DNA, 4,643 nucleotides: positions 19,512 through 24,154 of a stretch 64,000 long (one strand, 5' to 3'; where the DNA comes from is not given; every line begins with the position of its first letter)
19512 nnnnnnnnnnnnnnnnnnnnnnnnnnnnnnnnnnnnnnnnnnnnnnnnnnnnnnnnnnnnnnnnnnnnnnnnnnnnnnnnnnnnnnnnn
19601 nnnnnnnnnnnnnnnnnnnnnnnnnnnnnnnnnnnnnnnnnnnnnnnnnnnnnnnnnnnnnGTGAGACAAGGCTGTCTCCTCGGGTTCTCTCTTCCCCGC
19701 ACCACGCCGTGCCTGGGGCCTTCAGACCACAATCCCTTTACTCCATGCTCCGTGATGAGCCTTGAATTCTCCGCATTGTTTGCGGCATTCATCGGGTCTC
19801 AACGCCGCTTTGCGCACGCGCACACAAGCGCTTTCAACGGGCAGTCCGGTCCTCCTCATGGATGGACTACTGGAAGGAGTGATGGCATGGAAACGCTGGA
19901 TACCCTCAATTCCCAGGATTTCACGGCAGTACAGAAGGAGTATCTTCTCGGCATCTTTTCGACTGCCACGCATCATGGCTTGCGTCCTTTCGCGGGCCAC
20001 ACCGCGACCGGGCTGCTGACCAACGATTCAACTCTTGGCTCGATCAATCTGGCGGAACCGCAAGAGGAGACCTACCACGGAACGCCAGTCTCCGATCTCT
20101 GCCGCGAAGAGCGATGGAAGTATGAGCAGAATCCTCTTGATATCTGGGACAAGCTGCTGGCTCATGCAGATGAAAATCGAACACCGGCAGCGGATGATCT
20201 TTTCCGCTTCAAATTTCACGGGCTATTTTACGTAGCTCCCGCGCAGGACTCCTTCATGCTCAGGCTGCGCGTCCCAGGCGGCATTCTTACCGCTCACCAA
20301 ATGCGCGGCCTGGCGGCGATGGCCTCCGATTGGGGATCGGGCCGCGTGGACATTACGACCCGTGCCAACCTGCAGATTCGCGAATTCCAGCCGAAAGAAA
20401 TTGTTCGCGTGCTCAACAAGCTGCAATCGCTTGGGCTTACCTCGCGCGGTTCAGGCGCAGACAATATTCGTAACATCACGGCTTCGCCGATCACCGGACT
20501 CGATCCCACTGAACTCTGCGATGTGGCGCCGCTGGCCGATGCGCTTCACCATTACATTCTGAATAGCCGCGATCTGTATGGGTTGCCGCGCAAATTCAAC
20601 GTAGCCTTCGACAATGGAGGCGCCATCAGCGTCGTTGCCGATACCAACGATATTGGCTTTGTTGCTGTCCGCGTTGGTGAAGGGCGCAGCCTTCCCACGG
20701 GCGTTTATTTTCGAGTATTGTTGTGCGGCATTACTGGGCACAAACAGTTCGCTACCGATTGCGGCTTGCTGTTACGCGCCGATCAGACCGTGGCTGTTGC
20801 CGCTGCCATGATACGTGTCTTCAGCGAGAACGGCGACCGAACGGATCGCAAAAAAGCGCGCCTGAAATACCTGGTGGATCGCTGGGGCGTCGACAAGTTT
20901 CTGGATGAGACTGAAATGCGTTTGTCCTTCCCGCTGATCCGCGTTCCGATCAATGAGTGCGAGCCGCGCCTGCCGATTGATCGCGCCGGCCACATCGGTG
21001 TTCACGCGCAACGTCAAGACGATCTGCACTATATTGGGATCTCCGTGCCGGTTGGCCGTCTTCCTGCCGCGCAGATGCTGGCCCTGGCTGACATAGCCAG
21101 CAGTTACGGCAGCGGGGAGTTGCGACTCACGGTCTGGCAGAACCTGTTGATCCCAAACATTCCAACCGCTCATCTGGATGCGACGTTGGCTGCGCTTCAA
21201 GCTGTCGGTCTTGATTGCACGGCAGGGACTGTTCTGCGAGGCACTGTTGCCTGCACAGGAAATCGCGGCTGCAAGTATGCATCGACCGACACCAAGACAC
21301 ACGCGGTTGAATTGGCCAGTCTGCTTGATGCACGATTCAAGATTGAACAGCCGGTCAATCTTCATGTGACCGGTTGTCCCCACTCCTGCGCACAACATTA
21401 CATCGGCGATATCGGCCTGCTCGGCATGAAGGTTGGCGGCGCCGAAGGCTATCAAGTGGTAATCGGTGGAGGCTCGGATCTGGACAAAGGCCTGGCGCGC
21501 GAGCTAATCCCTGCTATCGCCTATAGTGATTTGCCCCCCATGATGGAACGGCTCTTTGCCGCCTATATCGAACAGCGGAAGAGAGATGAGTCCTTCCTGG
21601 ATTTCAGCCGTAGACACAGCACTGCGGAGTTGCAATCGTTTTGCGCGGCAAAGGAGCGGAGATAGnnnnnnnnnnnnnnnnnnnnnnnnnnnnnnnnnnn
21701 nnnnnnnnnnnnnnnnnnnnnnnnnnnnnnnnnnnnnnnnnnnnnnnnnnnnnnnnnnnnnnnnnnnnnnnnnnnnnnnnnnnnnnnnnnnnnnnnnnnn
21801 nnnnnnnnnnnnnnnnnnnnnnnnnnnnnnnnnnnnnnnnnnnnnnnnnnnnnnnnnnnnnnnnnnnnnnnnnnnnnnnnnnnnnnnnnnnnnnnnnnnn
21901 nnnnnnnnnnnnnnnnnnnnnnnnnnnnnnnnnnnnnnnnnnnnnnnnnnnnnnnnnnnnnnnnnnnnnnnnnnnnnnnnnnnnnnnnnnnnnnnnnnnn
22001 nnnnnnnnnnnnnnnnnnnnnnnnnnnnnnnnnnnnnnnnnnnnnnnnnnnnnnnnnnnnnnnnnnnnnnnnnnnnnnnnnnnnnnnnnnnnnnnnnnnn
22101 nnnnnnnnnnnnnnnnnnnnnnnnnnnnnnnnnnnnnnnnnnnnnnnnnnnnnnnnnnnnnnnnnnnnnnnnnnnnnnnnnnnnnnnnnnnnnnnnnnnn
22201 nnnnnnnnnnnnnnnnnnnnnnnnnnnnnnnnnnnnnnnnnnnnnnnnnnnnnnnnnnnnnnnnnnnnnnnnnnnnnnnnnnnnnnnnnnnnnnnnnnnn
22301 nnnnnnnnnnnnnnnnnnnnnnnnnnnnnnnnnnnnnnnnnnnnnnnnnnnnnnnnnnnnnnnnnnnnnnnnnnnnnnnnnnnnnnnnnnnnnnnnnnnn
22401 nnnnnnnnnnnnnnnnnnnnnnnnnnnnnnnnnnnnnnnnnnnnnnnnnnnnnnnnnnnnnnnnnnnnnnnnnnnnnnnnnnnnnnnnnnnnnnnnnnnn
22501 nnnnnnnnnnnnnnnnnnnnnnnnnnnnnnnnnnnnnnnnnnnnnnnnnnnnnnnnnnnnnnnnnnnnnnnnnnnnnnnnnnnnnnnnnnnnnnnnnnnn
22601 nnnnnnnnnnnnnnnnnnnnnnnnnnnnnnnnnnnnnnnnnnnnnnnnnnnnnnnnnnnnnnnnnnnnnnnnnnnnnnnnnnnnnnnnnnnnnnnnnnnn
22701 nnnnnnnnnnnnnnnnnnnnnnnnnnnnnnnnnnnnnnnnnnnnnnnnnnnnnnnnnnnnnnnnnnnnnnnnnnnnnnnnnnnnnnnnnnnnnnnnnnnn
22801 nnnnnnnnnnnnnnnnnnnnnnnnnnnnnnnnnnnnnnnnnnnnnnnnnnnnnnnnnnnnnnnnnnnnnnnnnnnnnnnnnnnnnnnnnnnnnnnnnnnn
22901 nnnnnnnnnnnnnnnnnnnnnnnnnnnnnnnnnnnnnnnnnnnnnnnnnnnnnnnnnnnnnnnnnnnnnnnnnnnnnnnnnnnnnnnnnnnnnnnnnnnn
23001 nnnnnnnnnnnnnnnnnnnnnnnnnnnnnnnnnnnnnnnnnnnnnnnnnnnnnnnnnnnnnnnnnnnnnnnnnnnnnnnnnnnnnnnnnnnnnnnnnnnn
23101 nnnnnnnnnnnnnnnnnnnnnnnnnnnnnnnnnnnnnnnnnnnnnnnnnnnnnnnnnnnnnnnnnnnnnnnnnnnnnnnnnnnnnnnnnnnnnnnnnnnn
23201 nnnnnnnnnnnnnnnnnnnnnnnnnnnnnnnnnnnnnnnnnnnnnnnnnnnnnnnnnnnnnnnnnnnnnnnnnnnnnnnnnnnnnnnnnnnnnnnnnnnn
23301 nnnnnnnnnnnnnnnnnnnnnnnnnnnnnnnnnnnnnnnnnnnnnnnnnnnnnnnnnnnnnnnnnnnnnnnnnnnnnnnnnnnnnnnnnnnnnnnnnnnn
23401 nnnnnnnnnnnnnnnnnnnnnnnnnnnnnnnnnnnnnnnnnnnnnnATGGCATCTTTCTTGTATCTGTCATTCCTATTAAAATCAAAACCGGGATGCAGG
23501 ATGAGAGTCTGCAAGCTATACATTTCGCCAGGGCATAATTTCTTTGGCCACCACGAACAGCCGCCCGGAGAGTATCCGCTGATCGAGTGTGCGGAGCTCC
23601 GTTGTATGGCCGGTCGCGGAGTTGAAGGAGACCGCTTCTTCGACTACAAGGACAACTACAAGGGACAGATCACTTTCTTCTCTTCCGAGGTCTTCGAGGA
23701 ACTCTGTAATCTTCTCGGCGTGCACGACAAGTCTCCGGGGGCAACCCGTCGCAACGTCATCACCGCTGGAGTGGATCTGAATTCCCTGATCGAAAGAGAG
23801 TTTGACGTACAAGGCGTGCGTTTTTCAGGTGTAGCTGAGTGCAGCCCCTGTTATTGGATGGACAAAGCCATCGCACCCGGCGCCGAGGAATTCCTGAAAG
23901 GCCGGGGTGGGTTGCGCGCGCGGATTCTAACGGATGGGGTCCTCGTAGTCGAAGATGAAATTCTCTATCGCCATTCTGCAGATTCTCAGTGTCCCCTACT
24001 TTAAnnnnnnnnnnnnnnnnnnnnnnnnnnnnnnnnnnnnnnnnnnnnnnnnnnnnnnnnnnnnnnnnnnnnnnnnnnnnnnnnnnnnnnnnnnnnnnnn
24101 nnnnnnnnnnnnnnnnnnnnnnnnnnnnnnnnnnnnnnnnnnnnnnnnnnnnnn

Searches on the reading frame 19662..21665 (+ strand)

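Call 9: search_protein_families(library=pfam, proteins=[window:19662-21665:+], max_evalue=0.001)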
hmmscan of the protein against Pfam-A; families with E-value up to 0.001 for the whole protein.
window:19662-21665:+ (667 aa): 2 families
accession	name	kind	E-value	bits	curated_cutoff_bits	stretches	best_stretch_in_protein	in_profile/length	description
PF01077.27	NIR_SIR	-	2.8e-47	160.5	27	2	266-423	2-156/158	Nitrite and sulphite reductase 4Fe-4S domain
PF03460.22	NIR_SIR_ferr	-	1.6e-43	146.7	24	2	448-515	1-69/69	Nitrite/Sulfite reductase ferredoxin-like half domain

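Call 66: search_protein_families(library=ncbifam, proteins=[window:19662-21665:+], max_evalue=0.00001)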
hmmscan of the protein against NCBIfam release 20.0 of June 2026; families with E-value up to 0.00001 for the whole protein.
window:19662-21665:+ (667 aa): 10 families
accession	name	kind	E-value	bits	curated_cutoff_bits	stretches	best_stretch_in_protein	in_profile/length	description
NF007126.0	PRK09567.1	equivalog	7.5e-243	807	523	1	83-664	3-590/595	NirA family protein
NF007125.0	PRK09566.1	equivalog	1.3e-112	376.9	594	1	148-637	14-507/513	ferredoxin--nitrite reductase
TIGR02435.1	CobG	equivalog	4.3e-110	368.3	234.8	1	187-592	7-387/388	precorrin-3B synthase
NF010029.0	PRK13504.1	equivalog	3.8e-56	190.6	457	2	308-654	215-563/575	NADPH-dependent assimilatory sulfite reductase hemoprotein subunit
TIGR02041.1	CysI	equivalog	1.5e-43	149.1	756.55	2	308-652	194-538/541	assimilatory sulfite reductase (NADPH) hemoprotein subunit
TIGR02042.1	sir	equivalog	8.4e-43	146.3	731.5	1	308-661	223-578/581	sulfite reductase, ferredoxin dependent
TIGR02912.1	sulfite_red_C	equivalog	2.5e-27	95.7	324.1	2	458-592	23-164/314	sulfite reductase subunit C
TIGR02064.1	dsrA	equivalog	5.3e-13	48.6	392.85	1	447-588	73-221/402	dissimilatory-type sulfite reductase subunit alpha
TIGR02374.1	nitri_red_nirB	equivalog_domain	6.9e-13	47.9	578.35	1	448-639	551-739/794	nitrite reductase large subunit NirB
TIGR02066.1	dsrB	equivalog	1.6e-11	43.8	341.5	1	453-590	28-169/341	dissimilatory-type sulfite reductase subunit beta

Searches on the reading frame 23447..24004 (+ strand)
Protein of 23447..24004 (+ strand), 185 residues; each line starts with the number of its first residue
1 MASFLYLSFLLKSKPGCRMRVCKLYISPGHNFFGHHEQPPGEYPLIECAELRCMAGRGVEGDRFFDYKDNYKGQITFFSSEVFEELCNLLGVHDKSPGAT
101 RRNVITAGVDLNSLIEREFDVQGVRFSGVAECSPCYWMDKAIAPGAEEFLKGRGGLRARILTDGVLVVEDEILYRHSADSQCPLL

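Call 6: search_protein_families(library=pfam, proteins=[window:23447-24004:+], max_evalue=0.01)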
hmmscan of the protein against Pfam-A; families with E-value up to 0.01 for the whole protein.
window:23447-24004:+ (185 aa): 1 family
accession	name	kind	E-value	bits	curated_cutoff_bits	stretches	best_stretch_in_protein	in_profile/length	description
PF03473.23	MOSC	-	3.6e-08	33.9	22.7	1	73-172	10-119/120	MOSC domain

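Call 7: search_protein_families(library=ncbifam, proteins=[window:23447-24004:+], max_evalue=0.01)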
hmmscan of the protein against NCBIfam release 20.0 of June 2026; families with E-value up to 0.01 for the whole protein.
window:23447-24004:+ (185 aa): 0 families
